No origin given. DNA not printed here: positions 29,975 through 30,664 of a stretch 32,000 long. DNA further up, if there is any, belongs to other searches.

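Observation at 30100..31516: Islet 3: a TGA-terminated foreign-looking ORF that code 25 would fuse in frame to ilvE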

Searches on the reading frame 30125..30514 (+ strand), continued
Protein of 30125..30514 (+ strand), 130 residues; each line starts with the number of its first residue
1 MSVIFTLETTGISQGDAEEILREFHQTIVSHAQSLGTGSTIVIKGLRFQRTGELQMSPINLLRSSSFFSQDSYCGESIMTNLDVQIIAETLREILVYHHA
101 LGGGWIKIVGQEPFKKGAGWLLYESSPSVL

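Call 66: find_encoding_contigs(protein=P0047, flank=3000, max_places=4)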
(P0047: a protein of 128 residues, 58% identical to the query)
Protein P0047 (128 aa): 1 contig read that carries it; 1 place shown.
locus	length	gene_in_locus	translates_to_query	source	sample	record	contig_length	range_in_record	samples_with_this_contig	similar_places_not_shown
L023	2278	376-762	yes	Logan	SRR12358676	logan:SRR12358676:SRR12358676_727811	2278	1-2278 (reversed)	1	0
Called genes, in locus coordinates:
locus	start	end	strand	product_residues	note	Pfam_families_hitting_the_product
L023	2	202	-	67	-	?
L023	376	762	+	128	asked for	-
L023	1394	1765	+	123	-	PF01063:Aminotran_4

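Call 71: search_protein_families(library=padloc, proteins=[P0001, P0005, P0047], max_evalue=1)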
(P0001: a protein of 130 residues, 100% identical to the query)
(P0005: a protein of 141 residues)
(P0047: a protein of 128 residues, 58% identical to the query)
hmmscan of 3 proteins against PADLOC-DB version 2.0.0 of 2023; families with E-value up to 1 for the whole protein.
P0001 (130 aa): 0 families

P0005 (141 aa): 0 families

P0047 (128 aa): 0 families

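Call 82: predict_structure(alignment_id=A6)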
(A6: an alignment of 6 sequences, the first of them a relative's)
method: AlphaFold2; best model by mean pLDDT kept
length: 130 residues; sequences in the alignment: 6
mean_pLDDT: 72.9   pTM: 0.65
mean pLDDT of the five models: 72.9, 67.1, 64.9, 61.5, 59.1
residues with pLDDT >= 90: 0; 70-90: 90; 50-70: 37; < 50: 3
segments of 3 or more residues with pLDDT < 50: none
pLDDT, mean of each block of 10 residues (from residue 1): 69 79 81 73 75 74 63 60 76 81 78 71 67
secondary structure, 60 per line:
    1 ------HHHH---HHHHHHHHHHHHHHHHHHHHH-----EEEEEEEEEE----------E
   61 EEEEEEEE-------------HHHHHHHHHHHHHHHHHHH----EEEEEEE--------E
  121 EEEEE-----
elements in order: H7-10 H14-34 E40-49 E60-68 H82-100 E105-111 E120-125

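Call 84: fold_search(model_id=the predicted structure, library=pdb)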
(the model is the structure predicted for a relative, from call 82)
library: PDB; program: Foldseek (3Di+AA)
matches with E <= 10: 298; with E <= 0.001: 0
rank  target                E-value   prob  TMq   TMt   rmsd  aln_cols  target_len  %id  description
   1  8guo_A                1.3e-01  0.14  0.22  0.19  11.6       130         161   14  Crystal structure of the nuclease domain of EsaD in complex with EsaG from Staphylococcus aureus (released 2022-11-09)
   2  5c1p_D                2.1e-01  0.08  0.18  0.10  12.8        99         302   16  Crystal structure of ADP and D-alanyl-D-alanine complexed D-alanine-D-alanine ligase(DDL) from Yersinia pestis (released 2016-03-02)
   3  5c1p_A                2.3e-01  0.12  0.19  0.11  10.9        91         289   14  Crystal structure of ADP and D-alanyl-D-alanine complexed D-alanine-D-alanine ligase(DDL) from Yersinia pestis (released 2016-03-02)
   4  1xtd                  4.1e-01  0.08  0.16  0.14  10.6        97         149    9  Structural Analysis of Leishmania mexicana eukaryotic initiation factor 5a (released 2004-10-26)
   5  8gup_A                4.4e-01  0.09  0.22  0.19  11.5       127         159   14  Crystal structure of EsaG from Staphylococcus aureus (released 2022-11-09)
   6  4zqi_B                4.9e-01  0.09  0.20  0.11  11.1        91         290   14  Crystal structure of Apo D-alanine-D-alanine ligase(DDL) from Yersinia pestis (released 2016-01-13)
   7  2gry                  5.6e-01  0.06  0.19  0.11   9.6        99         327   10  Crystal structure of the human KIF2 motor domain in complex with ADP (released 2006-05-09)
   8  4zqi_C                5.6e-01  0.04  0.15  0.08  13.6        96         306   20  Crystal structure of Apo D-alanine-D-alanine ligase(DDL) from Yersinia pestis (released 2016-01-13)
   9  5c1p_B                5.9e-01  0.04  0.18  0.10  11.9       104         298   14  Crystal structure of ADP and D-alanyl-D-alanine complexed D-alanine-D-alanine ligase(DDL) from Yersinia pestis (released 2016-03-02)
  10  3but                  5.9e-01  0.03  0.14  0.15  14.8       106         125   17  Crystal structure of protein Af_0446 from Archaeoglobus fulgidus (released 2008-01-15)
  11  1x6o                  6.7e-01  0.06  0.15  0.14  11.2        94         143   11  Structural Analysis of Leishmania braziliensis eukaryotic initiation factor 5a (released 2004-08-24)
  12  4c5a_B                7.6e-01  0.04  0.19  0.10  13.0       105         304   12  The X-ray crystal structures of D-alanyl-D-alanine ligase in complex ADP and D-cycloserine phosphate (released 2015-01-21)
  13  1a22_B                1.1e+00  0.14  0.26  0.19  10.5        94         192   10  HUMAN GROWTH HORMONE BOUND TO SINGLE RECEPTOR (released 1998-04-29)
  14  1prt_F                1.1e+00  0.06  0.19  0.23   9.2       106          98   15  THE CRYSTAL STRUCTURE OF PERTUSSIS TOXIN (released 1995-01-26)
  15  7yny_H                1.1e+00  0.06  0.19  0.09  11.6        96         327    9  Crystal structure of baculovirus LEF-3 from Helicoverpa armigera nucleopolyhedrovirus (released 2023-01-25)
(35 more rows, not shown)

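Call 86: fold_search(model_id=the predicted structure, library=viral)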
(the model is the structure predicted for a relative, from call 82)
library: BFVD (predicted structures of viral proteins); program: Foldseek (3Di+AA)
matches with E <= 10: 373; with E <= 0.001: 0
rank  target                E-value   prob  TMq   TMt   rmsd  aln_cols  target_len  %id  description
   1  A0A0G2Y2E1            7.1e-02  0.60  0.37  0.41   5.5       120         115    8  Uncharacterized protein [Acanthamoeba polyphaga mimivirus Kroon]
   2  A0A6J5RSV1            7.1e-02  0.38  0.29  0.37   6.8       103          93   14  Uncharacterized protein [uncultured Caudovirales phage]
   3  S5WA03                1.1e-01  0.35  0.31  0.37   6.6       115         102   13  (no name in the UniProt tables at hand)
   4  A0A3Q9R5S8            1.1e-01  0.21  0.27  0.22   8.5       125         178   10  (no name in the UniProt tables at hand)
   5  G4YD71                1.3e-01  0.11  0.20  0.11  13.6       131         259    8  (no name in the UniProt tables at hand)
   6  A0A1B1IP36            1.6e-01  0.25  0.30  0.36   8.8       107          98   12  (no name in the UniProt tables at hand)
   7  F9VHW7                1.9e-01  0.23  0.34  0.28   8.7       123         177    9  (no name in the UniProt tables at hand)
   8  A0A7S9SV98            1.9e-01  0.16  0.29  0.25   9.7       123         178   14  (no name in the UniProt tables at hand)
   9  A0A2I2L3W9            2.3e-01  0.60  0.34  0.41   3.7        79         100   15  Uncharacterized protein [Orpheovirus IHUMI-LCC2]
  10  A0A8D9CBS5            2.3e-01  0.10  0.22  0.22  11.3       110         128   12  Uncharacterized protein [uncultured marine phage]
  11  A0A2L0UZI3            2.6e-01  0.41  0.33  0.48   5.3        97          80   13  Uncharacterized protein [Agrobacterium phage Atu_ph07]
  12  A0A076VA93            3.0e-01  0.30  0.35  0.42   5.1       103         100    9  (no name in the UniProt tables at hand)
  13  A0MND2                3.0e-01  0.23  0.34  0.29   7.1       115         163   14  (no name in the UniProt tables at hand)
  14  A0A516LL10            3.8e-01  0.18  0.33  0.35   9.8       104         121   10  (no name in the UniProt tables at hand)
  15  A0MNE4                3.8e-01  0.13  0.27  0.22   8.2       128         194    8  (no name in the UniProt tables at hand)
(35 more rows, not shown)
